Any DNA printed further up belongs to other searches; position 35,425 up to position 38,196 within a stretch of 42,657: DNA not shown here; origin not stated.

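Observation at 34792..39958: Translationally coupled trio (GT2-fused polytopic giant + four-module DUF5719-like exoprotein + membrane CxxC thioredoxin-fold protein): candidate uncharacterised envelope-glycan machine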

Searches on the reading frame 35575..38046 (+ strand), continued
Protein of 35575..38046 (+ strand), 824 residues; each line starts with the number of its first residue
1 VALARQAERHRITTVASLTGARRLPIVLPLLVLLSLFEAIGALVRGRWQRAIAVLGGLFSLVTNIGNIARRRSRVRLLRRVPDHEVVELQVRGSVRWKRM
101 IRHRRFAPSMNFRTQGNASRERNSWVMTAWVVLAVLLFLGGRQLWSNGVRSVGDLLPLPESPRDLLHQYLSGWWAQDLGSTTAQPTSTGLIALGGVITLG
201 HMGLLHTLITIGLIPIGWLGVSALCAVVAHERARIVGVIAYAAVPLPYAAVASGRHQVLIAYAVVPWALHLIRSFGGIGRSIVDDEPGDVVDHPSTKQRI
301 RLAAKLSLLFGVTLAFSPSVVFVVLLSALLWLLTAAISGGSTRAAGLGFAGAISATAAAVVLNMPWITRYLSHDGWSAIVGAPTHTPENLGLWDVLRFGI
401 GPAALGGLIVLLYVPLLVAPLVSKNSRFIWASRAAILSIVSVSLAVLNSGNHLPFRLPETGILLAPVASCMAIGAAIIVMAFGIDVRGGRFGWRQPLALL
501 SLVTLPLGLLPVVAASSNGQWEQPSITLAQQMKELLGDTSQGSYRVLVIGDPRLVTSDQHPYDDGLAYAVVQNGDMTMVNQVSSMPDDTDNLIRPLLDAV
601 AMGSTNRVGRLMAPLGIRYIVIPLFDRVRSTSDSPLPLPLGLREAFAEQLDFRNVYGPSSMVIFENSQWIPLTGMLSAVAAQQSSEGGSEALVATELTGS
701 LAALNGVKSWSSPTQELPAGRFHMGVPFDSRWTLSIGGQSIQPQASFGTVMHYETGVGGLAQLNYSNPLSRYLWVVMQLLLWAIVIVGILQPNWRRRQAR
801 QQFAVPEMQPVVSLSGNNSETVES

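Call 75: search_protein_families(library=ncbifam, proteins=[window:35902-38046:+, L003:2782-4887:+, L011:8397-10577:+, L016:8394-10727:+, L020:8196-10406:+, L031:8349-10391:+, L043:8391-10691:+, L058:8331-10424:+], max_evalue=0.1)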
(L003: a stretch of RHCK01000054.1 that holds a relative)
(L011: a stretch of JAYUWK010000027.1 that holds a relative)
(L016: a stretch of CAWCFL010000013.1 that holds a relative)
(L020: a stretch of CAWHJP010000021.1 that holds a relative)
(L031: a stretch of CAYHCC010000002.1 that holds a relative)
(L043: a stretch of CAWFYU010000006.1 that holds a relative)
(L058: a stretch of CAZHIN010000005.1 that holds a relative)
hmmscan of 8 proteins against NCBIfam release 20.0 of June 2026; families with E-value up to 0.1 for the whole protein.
window:35902-38046:+ (715 aa): 0 families

L003:2782-4887:+ (702 aa): 0 families

L011:8397-10577:+ (727 aa): 0 families

L016:8394-10727:+ (778 aa): 0 families

L020:8196-10406:+ (737 aa): 0 families

L031:8349-10391:+ (681 aa): 0 families

L043:8391-10691:+ (767 aa): 0 families

L058:8331-10424:+ (698 aa): 0 families
